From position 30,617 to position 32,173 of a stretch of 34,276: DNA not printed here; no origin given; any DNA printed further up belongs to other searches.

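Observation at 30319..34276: Dedicated PAPS-dependent sulfation cassette around an unplaced ~400-aa sulfotransferase family, with its own Rrf2 regulator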

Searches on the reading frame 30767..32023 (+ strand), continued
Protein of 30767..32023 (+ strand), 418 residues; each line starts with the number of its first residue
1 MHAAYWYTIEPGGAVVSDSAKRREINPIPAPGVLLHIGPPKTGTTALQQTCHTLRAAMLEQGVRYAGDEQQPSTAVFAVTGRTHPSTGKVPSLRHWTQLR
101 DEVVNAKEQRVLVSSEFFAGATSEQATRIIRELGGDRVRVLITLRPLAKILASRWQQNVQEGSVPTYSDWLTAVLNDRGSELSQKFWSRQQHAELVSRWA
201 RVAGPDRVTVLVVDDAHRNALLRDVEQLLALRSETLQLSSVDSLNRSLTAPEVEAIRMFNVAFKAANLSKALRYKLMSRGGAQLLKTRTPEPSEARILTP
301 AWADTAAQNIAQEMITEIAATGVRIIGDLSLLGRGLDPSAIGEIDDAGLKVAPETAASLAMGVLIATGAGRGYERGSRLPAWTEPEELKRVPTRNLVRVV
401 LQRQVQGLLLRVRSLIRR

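Call 47: find_encoding_contigs(protein=P0271, flank=10000, max_places=2)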
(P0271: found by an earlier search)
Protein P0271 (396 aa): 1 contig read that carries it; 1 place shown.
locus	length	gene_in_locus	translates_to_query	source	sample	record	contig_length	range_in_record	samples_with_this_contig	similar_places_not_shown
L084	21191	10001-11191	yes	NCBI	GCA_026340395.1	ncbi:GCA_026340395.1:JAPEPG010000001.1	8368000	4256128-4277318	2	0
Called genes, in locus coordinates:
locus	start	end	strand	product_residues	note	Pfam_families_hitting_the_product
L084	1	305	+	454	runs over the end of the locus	PF01839:FG-GAP (faint), PF13517:FG-GAP_3 (weak)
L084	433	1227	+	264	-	PF13578:Methyltransf_24 (weak)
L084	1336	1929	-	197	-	PF00908:dTDP_sugar_isom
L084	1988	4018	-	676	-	PF00535:Glycos_transf_2, PF10111:Glyco_tranf_2_2, PF13641:Glyco_tranf_2_3 (weak), PF22181:TarS_linker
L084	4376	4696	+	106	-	PF00829:Ribosomal_L21p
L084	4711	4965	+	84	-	PF01016:Ribosomal_L27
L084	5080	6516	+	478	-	PF01018:GTP1_OBG, PF01926:MMR_HSR1, PF02421:FeoB_N, PF09269:DUF1967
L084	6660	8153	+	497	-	PF01839:FG-GAP, PF13517:FG-GAP_3, PF01839:FG-GAP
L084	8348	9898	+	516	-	PF16655:PhoD_N, PF09423:PhoD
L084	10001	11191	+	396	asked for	-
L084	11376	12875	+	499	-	PF01128:IspD, PF12804:NTP_transf_3, PF00106:adh_short, PF13561:adh_short_C2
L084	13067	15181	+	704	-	PF04464:Glyphos_transf (faint)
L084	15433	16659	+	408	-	PF00535:Glycos_transf_2, PF10111:Glyco_tranf_2_2, PF13641:Glyco_tranf_2_3, PF22181:TarS_linker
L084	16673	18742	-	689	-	PF04464:Glyphos_transf (faint)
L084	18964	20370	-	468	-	PF04230:PS_pyruv_trans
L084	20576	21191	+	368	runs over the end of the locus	PF00696:AA_kinase, PF01472:PUA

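Call 75: search_protein_families(library=pfam, proteins=[L049:5023-7068:+, L030:278-2095:+, L078:2772-5783:-, L029:589-2574:-, L052:174-2531:+, L026:6818-8740:+, L049:18379-21027:+, L037:17958-21107:+, L023:20126-21124:-, L033:5966-6580:+], max_evalue=0.0001)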
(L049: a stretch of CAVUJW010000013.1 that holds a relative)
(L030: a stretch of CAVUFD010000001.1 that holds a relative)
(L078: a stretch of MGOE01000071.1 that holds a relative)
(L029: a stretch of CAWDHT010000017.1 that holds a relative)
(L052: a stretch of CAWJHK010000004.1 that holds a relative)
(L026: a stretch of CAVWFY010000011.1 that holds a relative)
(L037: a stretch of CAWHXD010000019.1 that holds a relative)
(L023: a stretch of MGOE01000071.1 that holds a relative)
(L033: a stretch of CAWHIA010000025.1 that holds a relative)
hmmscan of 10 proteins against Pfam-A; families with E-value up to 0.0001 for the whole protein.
L049:5023-7068:+ (682 aa): 0 families

L030:278-2095:+ (606 aa): 1 family
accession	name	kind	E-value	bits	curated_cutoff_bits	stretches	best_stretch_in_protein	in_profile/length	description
PF00892.27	EamA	-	2.1e-26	93.3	28.2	2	450-586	3-133/135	EamA-like transporter family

L078:2772-5783:- (1004 aa): 0 families

L029:589-2574:- (662 aa): 0 families

L052:174-2531:+ (786 aa): 2 families
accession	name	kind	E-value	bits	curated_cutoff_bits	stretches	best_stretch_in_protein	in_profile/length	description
PF00005.33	ABC_tran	-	8.6e-32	111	25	1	490-631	1-136/137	ABC transporter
PF13304.12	AAA_21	-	4.7e-09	37.2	27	0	503-528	2-26/304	AAA domain, putative AbiEii toxin, Type IV TA system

L026:6818-8740:+ (641 aa): 0 families

L049:18379-21027:+ (883 aa): 0 families

L037:17958-21107:+ (1050 aa): 2 families
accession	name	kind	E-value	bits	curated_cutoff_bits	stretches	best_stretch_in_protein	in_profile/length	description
PF00873.25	ACR_tran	-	8.1e-156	520.8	28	1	156-1050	2-893/1021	AcrB/AcrD/AcrF family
PF03176.21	MMPL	-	2e-08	34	20.5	1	506-669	166-319/333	MMPL family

L023:20126-21124:- (333 aa): 0 families

L033:5966-6580:+ (205 aa): 0 families

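Call 77: search_dna_similar(query=window:30812-32023:+, collection=plasmids, mode=protein, max_evalue=0.001, max_rows=25)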
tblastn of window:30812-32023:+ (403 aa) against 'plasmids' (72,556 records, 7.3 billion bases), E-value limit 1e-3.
Records with a match: 7; places in all: 8; records where one place covers at least 80% of the query: 0.
Best place of each record, by identity: <60% 7.
By first word of the organism name: Tritonibacter 1; Qingshengfaniella 1; Gloeothece 1; Rhizobium 1; Rhodobacteraceae 1; Sulfitobacter 1; Phaeobacter 1.
By predicted mobility (MOB-suite, as given by PLSDB): non-mobilizable 7.
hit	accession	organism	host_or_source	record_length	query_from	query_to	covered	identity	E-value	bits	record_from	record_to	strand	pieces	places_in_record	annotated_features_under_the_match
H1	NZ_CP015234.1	Tritonibacter mobilis F1926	cell culture,seawater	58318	18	261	61%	27.8%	1e-10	71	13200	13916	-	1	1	hypothetical protein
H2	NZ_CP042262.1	Qingshengfaniella alkalisoli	cell culture,saline soil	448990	12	245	58%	26.4%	4e-7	60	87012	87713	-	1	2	glycosyltransferase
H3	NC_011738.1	Gloeothece citriformis PCC 7424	-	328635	18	280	65%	23.4%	9e-9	65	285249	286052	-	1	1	hypothetical protein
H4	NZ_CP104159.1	Rhizobium sp. CB3060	Leucaena leucocephala,cell culture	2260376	18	257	60%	23.7%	8e-7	59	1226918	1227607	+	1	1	record has no annotation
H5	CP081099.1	Rhodobacteraceae bacterium M382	-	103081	18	261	61%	23.0%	2e-7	61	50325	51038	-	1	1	hypothetical protein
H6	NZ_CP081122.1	Sulfitobacter sp. S190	-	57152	16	145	32%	33.3%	2e-4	51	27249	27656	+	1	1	hypothetical protein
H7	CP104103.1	Phaeobacter sp. G2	cell culture,Emiliania huxleyi RCC1216 ...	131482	18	158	35%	29.0%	3e-4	51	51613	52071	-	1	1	hypothetical protein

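Call 78: get_annotated_region(hit=H1, flank=9000)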
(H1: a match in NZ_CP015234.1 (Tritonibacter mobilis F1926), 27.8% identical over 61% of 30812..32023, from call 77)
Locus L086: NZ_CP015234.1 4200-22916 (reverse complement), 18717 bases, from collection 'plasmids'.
description: Tritonibacter mobilis F1926 plasmid unnamed4, complete sequence
organism: Tritonibacter mobilis F1926 (NCBI taxid 1265309)
taxonomy: Bacteria; Pseudomonadota; Alphaproteobacteria; Rhodobacterales; Paracoccaceae; Tritonibacter; Tritonibacter mobilis; Tritonibacter mobilis F1926
host: -; source: cell culture,seawater; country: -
typing (MOB-suite, as given by PLSDB): non-mobilizable; replicon rep_cluster_1016
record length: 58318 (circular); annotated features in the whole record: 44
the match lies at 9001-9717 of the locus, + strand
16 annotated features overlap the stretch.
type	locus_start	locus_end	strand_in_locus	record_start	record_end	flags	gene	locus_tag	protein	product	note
CDS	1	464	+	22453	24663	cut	-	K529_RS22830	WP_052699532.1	YjbH domain-containing protein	-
CDS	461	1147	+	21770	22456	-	-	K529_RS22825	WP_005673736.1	YjbF family lipoprotein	-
CDS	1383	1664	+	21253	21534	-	-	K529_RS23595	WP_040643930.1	hypothetical protein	-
CDS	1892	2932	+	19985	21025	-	-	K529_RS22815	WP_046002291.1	DUF2793 domain-containing protein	-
CDS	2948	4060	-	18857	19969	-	-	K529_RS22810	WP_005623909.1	polysaccharide biosynthesis/export family protein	GO:0015774 - polysaccharide transport [Evidence IEA]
CDS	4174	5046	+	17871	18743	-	-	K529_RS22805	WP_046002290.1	NAD-dependent epimerase/dehydratase family protein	-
CDS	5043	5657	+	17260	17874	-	-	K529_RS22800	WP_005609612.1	sugar transferase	GO:0006486 - protein glycosylation [Evidence IEA]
CDS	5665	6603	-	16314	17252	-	-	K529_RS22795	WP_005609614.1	glycosyltransferase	-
CDS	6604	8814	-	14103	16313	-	-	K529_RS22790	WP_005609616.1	glycoside hydrolase family 99-like domain-containing protein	-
CDS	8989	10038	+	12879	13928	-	-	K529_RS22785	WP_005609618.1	hypothetical protein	-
CDS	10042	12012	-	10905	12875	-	-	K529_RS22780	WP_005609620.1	calcium-binding protein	-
CDS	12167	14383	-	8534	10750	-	-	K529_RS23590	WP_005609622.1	calcium-binding protein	-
CDS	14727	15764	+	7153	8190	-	-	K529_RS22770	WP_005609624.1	NAD-dependent epimerase/dehydratase family protein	-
CDS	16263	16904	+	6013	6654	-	-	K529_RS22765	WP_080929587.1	recombinase family protein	GO:0006310 - DNA recombination [Evidence IEA]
CDS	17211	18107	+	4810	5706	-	-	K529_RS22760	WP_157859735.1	DUF4123 domain-containing protein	-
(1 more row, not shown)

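Call 79: get_annotated_region(hit=H2, flank=9000)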
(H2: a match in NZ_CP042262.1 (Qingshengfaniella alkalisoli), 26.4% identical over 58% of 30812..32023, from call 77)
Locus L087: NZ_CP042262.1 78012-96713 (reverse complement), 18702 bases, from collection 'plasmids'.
description: Qingshengfaniella alkalisoli strain LN3S51 plasmid unnamed1, complete sequence
organism: Qingshengfaniella alkalisoli (NCBI taxid 2599296)
taxonomy: Bacteria; Pseudomonadota; Alphaproteobacteria; Rhodobacterales; Paracoccaceae; Qingshengfaniella; Qingshengfaniella alkalisoli
host: -; source: cell culture,saline soil; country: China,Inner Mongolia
typing (MOB-suite, as given by PLSDB): non-mobilizable
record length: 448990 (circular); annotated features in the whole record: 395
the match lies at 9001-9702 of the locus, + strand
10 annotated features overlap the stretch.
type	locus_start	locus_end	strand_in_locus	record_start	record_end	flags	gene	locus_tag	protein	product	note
CDS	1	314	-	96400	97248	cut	-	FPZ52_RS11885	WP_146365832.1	sugar phosphate isomerase/epimerase family protein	-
CDS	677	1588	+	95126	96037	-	-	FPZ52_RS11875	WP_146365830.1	substrate-binding domain-containing protein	-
CDS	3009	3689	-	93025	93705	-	-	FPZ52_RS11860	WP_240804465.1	IS110 family transposase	-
CDS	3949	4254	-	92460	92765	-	-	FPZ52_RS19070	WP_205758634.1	CatB-related O-acetyltransferase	GO:0046677 - response to antibiotic [Evidence IEA]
CDS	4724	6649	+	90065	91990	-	-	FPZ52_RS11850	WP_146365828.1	glycosyltransferase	-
CDS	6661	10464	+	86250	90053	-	-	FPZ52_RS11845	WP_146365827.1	glycosyltransferase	-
CDS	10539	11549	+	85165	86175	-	-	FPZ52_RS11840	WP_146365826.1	hypothetical protein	-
CDS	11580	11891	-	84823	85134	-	-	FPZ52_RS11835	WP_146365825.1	hypothetical protein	-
CDS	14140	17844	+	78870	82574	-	-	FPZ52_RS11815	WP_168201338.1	glycosyltransferase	-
CDS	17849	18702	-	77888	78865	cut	-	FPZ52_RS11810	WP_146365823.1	hypothetical protein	-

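Call 80: get_annotated_region(hit=H3, flank=9000)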
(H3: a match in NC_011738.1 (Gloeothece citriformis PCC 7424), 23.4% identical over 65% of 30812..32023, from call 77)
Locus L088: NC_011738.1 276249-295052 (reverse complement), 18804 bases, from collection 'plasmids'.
description: Gloeothece citriformis PCC 7424 plasmid pP742401, complete sequence
organism: Gloeothece citriformis PCC 7424 (NCBI taxid 65393)
taxonomy: Bacteria; Cyanobacteriota; Cyanophyceae; Chroococcales; Aphanothecaceae; Gloeothece; Gloeothece citriformis; Gloeothece citriformis PCC 7424
host: -; source: -; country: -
typing (MOB-suite, as given by PLSDB): non-mobilizable; replicon rep_cluster_1573; mating-pair formation MPF_T
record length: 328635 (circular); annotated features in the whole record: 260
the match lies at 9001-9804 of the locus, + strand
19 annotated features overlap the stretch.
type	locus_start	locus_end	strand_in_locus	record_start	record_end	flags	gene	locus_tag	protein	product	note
CDS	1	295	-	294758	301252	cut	-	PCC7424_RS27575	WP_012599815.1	non-ribosomal peptide synthetase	-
CDS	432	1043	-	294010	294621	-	-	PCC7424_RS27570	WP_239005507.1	sulfotransferase domain-containing protein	-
CDS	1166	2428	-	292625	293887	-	-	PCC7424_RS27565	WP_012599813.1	glycosyltransferase family 1 protein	-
CDS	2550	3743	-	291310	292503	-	-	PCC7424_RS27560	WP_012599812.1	hypothetical protein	-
CDS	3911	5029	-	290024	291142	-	-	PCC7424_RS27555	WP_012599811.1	polysaccharide pyruvyl transferase family protein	-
CDS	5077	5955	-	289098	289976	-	-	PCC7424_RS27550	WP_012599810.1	glycosyltransferase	-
CDS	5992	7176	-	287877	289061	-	-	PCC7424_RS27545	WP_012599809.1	glycosyltransferase family 4 protein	-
CDS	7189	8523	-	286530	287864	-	-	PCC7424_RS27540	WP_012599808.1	glycosyltransferase family 1 protein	-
CDS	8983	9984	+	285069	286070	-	-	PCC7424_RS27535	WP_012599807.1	hypothetical protein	-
CDS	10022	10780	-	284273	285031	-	-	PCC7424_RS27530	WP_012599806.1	sulfotransferase family 2 domain-containing protein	-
CDS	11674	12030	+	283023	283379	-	-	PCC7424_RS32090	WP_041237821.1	IS630 transposase-related protein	-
CDS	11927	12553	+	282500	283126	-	-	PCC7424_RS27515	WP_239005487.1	IS630 family transposase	-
CDS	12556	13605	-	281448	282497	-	-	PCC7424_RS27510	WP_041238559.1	SbmA/BacA-like family transporter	GO:0015833 - peptide transport [Evidence IEA]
CDS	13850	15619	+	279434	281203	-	-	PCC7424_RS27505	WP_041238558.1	ABC transporter ATP-binding protein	-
CDS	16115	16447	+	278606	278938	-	-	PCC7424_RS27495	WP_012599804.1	IS630 transposase-related protein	-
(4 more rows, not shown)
